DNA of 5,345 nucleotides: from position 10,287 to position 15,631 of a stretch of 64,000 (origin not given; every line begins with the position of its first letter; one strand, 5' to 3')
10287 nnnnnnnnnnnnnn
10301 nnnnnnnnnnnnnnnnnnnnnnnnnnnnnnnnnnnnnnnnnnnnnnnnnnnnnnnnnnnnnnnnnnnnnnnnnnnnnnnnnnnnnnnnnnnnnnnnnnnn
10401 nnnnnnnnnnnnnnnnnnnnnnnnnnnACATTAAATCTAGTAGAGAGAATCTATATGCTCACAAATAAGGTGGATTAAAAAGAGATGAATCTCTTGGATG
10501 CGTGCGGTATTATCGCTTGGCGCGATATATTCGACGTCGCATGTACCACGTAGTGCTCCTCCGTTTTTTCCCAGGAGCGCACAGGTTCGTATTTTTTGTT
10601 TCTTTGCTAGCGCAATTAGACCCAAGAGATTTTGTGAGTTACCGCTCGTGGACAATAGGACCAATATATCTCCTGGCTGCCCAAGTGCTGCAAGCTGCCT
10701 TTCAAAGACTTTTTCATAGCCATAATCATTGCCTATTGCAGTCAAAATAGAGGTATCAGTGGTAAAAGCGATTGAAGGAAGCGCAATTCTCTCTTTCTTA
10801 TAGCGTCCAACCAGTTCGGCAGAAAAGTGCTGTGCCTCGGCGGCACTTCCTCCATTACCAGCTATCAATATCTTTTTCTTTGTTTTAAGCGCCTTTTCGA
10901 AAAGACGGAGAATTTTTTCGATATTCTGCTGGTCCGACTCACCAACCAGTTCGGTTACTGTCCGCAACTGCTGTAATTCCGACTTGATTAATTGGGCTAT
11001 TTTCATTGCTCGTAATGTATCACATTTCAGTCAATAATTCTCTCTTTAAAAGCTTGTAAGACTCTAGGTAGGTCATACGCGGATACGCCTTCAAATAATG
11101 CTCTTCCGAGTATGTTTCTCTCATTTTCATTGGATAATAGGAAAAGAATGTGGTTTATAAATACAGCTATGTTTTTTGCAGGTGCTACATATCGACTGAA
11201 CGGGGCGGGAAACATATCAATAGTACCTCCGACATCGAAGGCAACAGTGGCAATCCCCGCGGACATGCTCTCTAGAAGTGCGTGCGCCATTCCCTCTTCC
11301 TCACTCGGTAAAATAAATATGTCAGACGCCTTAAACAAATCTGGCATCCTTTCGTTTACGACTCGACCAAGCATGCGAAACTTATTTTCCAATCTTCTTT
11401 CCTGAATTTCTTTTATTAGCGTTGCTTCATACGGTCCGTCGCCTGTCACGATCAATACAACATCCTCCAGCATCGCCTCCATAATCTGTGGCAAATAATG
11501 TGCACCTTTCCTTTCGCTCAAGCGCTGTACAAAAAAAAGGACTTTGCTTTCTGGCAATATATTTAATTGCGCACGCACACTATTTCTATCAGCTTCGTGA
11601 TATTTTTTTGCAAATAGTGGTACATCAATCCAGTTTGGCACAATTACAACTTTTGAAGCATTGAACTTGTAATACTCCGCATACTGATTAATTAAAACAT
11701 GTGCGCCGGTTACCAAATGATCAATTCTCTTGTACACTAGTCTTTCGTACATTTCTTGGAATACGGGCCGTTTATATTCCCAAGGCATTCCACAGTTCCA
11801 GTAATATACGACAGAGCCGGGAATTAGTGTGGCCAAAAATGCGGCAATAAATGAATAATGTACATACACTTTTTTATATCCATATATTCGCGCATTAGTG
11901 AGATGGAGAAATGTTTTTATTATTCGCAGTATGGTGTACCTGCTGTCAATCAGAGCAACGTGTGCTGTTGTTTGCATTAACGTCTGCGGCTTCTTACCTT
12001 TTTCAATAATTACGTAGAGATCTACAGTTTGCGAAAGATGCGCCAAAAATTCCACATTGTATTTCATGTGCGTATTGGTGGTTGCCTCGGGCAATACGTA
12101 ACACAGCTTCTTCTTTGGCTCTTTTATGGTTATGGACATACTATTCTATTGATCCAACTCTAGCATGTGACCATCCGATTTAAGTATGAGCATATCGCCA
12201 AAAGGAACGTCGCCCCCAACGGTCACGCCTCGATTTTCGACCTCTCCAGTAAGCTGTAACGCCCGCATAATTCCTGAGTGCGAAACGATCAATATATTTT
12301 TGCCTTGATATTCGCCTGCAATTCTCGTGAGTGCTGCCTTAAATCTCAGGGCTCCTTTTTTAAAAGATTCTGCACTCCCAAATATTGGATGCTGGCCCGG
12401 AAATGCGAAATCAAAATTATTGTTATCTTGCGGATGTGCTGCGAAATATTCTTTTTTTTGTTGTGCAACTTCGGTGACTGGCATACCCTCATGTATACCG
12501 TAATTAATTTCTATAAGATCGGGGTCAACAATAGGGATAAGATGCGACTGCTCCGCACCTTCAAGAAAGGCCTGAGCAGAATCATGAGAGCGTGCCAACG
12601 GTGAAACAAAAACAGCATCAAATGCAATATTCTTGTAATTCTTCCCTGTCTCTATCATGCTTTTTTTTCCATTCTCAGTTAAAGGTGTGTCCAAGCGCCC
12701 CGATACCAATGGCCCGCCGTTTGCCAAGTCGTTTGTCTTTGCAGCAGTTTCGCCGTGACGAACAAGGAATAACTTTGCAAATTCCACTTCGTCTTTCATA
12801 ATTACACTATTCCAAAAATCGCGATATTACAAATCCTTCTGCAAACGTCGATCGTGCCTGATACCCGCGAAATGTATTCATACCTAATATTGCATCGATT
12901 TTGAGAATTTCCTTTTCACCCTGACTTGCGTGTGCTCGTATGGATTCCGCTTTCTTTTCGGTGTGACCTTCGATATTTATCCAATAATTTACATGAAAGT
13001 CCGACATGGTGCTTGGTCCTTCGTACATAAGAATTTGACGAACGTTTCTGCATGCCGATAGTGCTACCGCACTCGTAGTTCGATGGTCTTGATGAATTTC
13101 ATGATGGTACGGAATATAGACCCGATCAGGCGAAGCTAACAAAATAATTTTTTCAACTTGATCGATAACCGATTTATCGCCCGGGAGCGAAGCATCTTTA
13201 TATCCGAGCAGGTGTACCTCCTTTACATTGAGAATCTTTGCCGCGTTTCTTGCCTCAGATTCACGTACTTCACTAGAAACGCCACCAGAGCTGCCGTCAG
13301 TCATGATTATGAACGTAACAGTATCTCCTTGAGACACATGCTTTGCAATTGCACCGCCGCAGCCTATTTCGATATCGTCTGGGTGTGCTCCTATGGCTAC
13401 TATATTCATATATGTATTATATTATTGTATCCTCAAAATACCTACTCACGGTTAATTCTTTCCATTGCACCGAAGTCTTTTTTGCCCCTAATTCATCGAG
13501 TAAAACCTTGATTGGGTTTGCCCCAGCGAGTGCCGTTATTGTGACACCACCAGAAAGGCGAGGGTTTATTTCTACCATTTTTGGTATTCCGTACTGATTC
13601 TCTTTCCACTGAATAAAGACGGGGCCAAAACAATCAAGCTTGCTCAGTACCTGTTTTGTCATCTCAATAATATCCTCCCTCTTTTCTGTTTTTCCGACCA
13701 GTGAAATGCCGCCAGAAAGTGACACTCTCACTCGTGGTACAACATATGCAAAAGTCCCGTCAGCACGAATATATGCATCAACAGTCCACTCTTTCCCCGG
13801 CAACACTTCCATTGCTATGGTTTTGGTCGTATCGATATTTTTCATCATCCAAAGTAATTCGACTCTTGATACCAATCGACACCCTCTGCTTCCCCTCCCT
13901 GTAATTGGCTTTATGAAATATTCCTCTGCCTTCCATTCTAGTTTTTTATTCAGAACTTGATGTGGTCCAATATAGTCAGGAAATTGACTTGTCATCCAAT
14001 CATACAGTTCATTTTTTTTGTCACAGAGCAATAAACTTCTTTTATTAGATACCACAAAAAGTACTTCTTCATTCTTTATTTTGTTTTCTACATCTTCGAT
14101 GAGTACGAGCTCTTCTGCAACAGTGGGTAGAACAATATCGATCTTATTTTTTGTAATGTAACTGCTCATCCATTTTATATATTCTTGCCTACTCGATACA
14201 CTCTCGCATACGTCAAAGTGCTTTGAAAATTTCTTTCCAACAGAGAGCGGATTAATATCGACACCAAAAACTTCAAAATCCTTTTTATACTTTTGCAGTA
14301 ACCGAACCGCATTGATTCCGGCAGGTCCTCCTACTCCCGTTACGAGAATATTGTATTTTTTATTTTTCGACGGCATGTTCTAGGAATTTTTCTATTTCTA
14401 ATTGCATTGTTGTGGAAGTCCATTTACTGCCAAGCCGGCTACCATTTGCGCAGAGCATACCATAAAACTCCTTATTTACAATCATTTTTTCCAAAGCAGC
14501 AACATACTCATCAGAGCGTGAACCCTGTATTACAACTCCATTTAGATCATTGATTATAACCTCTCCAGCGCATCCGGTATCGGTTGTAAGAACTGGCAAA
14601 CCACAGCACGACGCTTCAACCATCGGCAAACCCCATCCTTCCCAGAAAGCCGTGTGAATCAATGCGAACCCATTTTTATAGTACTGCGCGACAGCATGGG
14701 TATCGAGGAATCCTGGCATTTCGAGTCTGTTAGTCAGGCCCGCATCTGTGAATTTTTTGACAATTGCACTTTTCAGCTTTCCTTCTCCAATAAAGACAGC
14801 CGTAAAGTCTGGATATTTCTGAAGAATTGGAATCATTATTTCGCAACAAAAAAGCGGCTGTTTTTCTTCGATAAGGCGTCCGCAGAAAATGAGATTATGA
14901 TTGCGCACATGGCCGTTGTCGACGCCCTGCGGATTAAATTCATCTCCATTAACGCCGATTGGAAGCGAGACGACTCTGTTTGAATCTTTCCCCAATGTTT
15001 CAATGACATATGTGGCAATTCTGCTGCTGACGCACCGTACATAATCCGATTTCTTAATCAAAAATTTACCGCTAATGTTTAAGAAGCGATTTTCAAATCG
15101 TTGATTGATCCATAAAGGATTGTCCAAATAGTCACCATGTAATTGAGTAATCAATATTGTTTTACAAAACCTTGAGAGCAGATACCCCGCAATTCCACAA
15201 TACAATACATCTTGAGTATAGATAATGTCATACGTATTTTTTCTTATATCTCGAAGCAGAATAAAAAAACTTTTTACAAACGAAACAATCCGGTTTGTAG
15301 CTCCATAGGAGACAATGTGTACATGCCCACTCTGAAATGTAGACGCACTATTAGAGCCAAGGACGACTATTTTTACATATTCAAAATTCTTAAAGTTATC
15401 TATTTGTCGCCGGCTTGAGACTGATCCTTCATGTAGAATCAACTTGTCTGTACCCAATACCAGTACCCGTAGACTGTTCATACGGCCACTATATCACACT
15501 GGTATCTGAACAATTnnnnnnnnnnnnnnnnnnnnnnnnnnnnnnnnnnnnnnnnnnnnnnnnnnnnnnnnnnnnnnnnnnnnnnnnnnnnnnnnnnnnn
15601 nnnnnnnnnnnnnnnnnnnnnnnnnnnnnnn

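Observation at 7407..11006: Complete nucleotide-heptose pathway (gmhA, hldA-type kinase, HldC::GmhB fusion) plus a GT9 heptosyltransferase inside a Gram-positive/CPR-type glycan operon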

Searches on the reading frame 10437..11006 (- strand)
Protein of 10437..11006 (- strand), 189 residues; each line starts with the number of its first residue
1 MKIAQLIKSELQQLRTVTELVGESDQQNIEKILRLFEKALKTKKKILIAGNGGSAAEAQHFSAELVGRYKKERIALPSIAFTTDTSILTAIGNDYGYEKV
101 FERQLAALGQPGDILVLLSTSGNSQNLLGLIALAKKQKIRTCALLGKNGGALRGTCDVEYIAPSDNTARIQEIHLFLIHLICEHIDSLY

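Call 4: search_protein_families(library=pfam, proteins=[window:10437-11006:-], max_evalue=0.01)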
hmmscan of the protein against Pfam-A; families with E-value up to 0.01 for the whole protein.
window:10437-11006:- (189 aa): 2 families
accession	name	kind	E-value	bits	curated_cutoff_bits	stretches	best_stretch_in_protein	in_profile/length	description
PF13580.11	SIS_2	-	3e-26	92.6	27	1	13-146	5-138/138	SIS domain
PF01380.27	SIS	-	4.8e-06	26.8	25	1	106-168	48-110/131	SIS domain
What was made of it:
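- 10437..11006 (-): gmhA, sedoheptulose-7-phosphate isomerase (189 aa), step 1. Pfam SIS_2 92.6 bits (call 4).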

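Call 5: search_protein_families(library=ncbifam, proteins=[window:10437-11006:-], max_evalue=0.01)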
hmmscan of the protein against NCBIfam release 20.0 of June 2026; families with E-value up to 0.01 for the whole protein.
window:10437-11006:- (189 aa): 12 families
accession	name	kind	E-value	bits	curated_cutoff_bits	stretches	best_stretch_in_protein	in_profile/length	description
NF010546.0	PRK13936.1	equivalog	4e-61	206.2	276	1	5-187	5-190/197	phosphoheptose isomerase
TIGR00441.1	gmhA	equivalog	1.8e-57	193.7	209.45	1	35-185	3-153/154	D-sedoheptulose 7-phosphate isomerase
NF001628.0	PRK00414.1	equivalog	3.5e-45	154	265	1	5-185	4-186/192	D-sedoheptulose 7-phosphate isomerase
NF008138.0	PRK10886.1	equivalog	4.5e-38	130.9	352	1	35-187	33-188/196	DnaA initiator-associating protein DiaA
NF010547.0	PRK13938.1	equivalog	3.4e-33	114.9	320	1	42-186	44-188/196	D-sedoheptulose 7-phosphate isomerase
NF002805.0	PRK02947.1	subfamily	1.5e-07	30.9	135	1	10-144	7-140/247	sugar isomerase domain-containing protein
NF040776.2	AlsR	equivalog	8.3e-05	21.6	400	1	106-168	171-233/279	transcriptional repressor AlsR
NF041755.1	RuMP_HxlAB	equivalog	0.00037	19.6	500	0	110-169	287-347/391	bifunctional 3-hexulose-6-phosphate synthase/6-phospho-3-hexuloisomerase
NF003915.0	PRK05441.1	subfamily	0.00053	19.1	168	1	5-158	25-178/300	N-acetylmuramic acid 6-phosphate etherase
TIGR03127.2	RuMP_HxlB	equivalog_domain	0.0011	18.8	160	0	110-157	71-118/178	6-phospho-3-hexuloisomerase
NF008141.0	PRK10892.1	equivalog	0.0051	16.1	505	0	110-159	95-144/328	arabinose-5-phosphate isomerase KdsD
NF008458.0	PRK11337.1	equivalog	0.0054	15.7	378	0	106-167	183-244/293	MurR/RpiR family transcriptional regulator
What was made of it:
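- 10437..11006 (-): NCBIfam PRK13936 206 bits and TIGR00441 193.7 bits (cutoffs 276 and 209); DiaA scores only 131 bits (call 5).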

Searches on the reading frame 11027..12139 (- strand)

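Call 4: search_protein_families(library=pfam, proteins=[window:11027-12139:-], max_evalue=0.01)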
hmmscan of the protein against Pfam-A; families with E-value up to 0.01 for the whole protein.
window:11027-12139:- (370 aa): 5 families
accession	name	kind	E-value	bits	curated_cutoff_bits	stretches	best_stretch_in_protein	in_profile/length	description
PF00534.26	Glycos_transf_1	-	3e-33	115.2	26.4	1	185-346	2-167/172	Glycosyl transferases group 1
PF13692.12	Glyco_trans_1_4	-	2e-23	83.6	27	1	199-337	2-142/142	Glycosyl transferases group 1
PF13439.12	Glyco_transf_4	-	8.3e-06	26.4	28.5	1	65-173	49-168/170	Glycosyltransferase Family 4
PF13524.12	Glyco_trans_1_2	-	0.0028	18.1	25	1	225-350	13-127/144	Glycosyl transferase-like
PF13579.12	Glyco_trans_4_4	-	0.003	18.4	29.7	1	118-170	104-158/158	Glycosyl transferase 4-like domain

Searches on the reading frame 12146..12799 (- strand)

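Call 4: search_protein_families(library=pfam, proteins=[window:12146-12799:-], max_evalue=0.01)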
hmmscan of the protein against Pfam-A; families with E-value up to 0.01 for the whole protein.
window:12146-12799:- (217 aa): 1 family
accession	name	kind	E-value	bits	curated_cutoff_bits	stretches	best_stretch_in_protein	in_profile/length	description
PF00300.27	His_Phos_1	-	7.6e-34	117.5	21.7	1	10-181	1-154/194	Histidine phosphatase superfamily (branch 1)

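Call 23: search_protein_families(library=ncbifam, proteins=[window:12146-12799:-], max_evalue=0.001)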
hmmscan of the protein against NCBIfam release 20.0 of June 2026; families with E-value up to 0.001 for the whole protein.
window:12146-12799:- (217 aa): 19 families
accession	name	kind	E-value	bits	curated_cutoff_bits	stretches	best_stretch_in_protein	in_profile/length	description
TIGR03162.1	ribazole_cobC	equivalog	2e-24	86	162.9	1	10-184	1-154/176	alpha-ribazole phosphatase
NF011580.0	PRK15004.1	equivalog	7e-18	65.4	250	1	9-179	2-154/203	adenosylcobalamin/alpha-ribazole phosphatase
NF005567.0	PRK07238.1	equivalog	1.6e-17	63.9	326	1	4-175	174-327/378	bifunctional RNase H/acid phosphatase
NF045917.1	PhserinePhPspA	equivalog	4.6e-15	55.9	350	1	9-182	3-158/211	phosphoserine phosphatase PspA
TIGR03848.1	MSMEG_4193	subfamily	5.9e-11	42.2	203.85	1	10-180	2-158/204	MSMEG_4193 family putative phosphomutase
NF009994.0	PRK13463.1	equivalog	4.2e-10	39.8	277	1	10-179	5-156/203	phosphoserine phosphatase 1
NF038349.1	dPGM_arch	equivalog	8.2e-10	38.9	225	1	12-115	3-98/194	2,3-diphosphoglycerate-dependent phosphoglycerate mutase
NF002901.0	PRK03482.1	equivalog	1.7e-09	37.6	261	1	9-176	3-152/215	2,3-diphosphoglycerate-dependent phosphoglycerate mutase GpmB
NF002339.0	PRK01295.1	equivalog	9.1e-09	35.1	316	1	10-181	5-165/206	2,3-bisphosphoglycerate-dependent phosphoglycerate mutase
TIGR01258.1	pgm_1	subfamily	3.4e-08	33.2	81.7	1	9-114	2-103/245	2,3-bisphosphoglycerate-dependent phosphoglycerate mutase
NF002217.0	PRK01112.1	equivalog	6.6e-08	32.2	320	1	8-91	2-78/228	2,3-bisphosphoglycerate-dependent phosphoglycerate mutase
NF010713.0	PRK14115.1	equivalog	6.3e-07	28.9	305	1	8-114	2-104/248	2,3-diphosphoglycerate-dependent phosphoglycerate mutase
NF009993.0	PRK13462.1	equivalog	9.7e-07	28.6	226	1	8-181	6-154/203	acid phosphatase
NF010715.0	PRK14117.1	equivalog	1.8e-06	27.6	421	1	8-114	2-104/230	phosphoglycerate mutase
NF010718.0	PRK14120.1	equivalog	1.8e-06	27.4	366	1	8-113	5-106/249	phosphoglyceromutase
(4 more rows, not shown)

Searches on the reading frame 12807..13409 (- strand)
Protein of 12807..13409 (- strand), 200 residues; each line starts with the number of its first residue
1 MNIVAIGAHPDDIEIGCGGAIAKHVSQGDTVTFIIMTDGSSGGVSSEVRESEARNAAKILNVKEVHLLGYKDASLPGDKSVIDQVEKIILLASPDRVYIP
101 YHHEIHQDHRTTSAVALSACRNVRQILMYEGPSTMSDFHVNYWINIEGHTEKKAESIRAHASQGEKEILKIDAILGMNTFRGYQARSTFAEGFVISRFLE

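Call 4: search_protein_families(library=pfam, proteins=[window:12807-13409:-], max_evalue=0.01)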
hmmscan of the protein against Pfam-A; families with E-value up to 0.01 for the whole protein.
window:12807-13409:- (200 aa): 1 family
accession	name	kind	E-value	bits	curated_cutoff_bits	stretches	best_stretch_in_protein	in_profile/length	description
PF02585.22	PIG-L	-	2.4e-29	102.9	28.2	1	5-119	2-128/129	GlcNAc-PI de-N-acetylase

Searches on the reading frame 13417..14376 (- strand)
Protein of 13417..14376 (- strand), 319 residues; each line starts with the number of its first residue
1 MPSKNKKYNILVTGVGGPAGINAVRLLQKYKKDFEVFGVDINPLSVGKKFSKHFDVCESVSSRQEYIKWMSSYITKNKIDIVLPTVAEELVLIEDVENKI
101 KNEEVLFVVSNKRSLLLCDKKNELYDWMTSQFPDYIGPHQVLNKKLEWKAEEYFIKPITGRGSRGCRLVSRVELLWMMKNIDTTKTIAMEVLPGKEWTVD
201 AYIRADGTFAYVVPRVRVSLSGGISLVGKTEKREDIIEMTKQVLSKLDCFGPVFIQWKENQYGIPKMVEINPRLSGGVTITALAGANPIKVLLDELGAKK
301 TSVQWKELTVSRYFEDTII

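Call 4: search_protein_families(library=pfam, proteins=[window:13417-14376:-], max_evalue=0.01)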
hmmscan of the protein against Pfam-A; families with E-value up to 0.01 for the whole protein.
window:13417-14376:- (319 aa): 4 families
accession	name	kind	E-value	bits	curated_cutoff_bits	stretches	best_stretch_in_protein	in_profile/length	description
PF15632.11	ATPgrasp_Ter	-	2.1e-23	83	29.1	1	185-299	4-111/131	ATP-grasp in the biosynthetic pathway with Ter operon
PF02655.19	ATP-grasp_3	-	1.4e-09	38.6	23.2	1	119-276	2-159/160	ATP-grasp domain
PF21360.3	PylC-like_N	-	1.1e-06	29.2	27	1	10-106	1-94/96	PylC-like, N-terminal domain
PF13535.11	ATP-grasp_4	-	0.0014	18.7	27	0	173-280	42-158/160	ATP-grasp domain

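Call 23: search_protein_families(library=ncbifam, proteins=[window:13417-14376:-], max_evalue=0.001)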
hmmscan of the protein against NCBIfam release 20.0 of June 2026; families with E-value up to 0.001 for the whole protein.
window:13417-14376:- (319 aa): 8 families
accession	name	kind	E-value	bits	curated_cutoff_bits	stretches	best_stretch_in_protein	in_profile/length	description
NF009405.0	PRK12767.1-4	equivalog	9.2e-39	133.3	390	1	8-304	1-296/320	carbamoyl phosphate synthase-like protein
NF009402.0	PRK12767.1-1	equivalog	6.5e-33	113.9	218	1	7-319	2-323/329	carbamoyl phosphate synthase-like protein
NF009403.0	PRK12767.1-2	equivalog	1.7e-24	86.6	286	1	9-248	2-240/342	carbamoyl phosphate synthase-like protein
NF009406.0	PRK12767.1-5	equivalog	1e-16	61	271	1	9-303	4-300/327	carbamoyl phosphate synthase-like protein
NF009404.0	PRK12767.1-3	equivalog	1.1e-10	40.9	316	1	185-305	196-315/344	carbamoyl phosphate synthase-like protein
NF005315.0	PRK06849.1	equivalog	3e-10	39.7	406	1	5-280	2-282/389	hypothetical protein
NF002563.0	PRK02186.1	subfamily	1e-05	24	625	1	153-289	145-292/890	argininosuccinate lyase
NF006416.0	PRK08664.1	subfamily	0.00089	18.5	232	0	6-113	2-108/350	aspartate-semialdehyde dehydrogenase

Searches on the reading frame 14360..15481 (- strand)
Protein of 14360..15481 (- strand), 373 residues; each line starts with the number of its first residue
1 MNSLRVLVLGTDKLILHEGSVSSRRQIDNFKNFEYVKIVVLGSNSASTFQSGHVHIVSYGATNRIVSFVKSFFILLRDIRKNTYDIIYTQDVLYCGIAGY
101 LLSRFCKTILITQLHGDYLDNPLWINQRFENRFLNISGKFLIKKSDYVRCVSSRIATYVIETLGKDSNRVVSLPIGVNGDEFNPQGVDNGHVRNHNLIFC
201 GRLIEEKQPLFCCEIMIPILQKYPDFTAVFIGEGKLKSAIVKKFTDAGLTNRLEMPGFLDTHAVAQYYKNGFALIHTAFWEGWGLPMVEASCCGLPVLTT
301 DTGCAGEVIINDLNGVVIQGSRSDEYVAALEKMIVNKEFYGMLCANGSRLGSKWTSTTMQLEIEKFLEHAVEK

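Call 22: search_protein_families(library=pfam, proteins=[window:14360-15481:-], max_evalue=0.001)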
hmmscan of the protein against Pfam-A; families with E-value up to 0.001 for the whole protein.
window:14360-15481:- (373 aa): 4 families
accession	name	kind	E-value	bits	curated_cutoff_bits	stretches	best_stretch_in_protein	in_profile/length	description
PF00534.26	Glycos_transf_1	-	1e-24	87.4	26.4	1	197-341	18-163/172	Glycosyl transferases group 1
PF13692.12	Glyco_trans_1_4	-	1.1e-19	71.5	27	1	195-334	2-140/142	Glycosyl transferases group 1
PF13439.12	Glyco_transf_4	-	1.7e-11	44.9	28.5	1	52-178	41-167/170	Glycosyltransferase Family 4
PF13579.12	Glyco_trans_4_4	-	5e-06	27.4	29.7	1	69-176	60-158/158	Glycosyl transferase 4-like domain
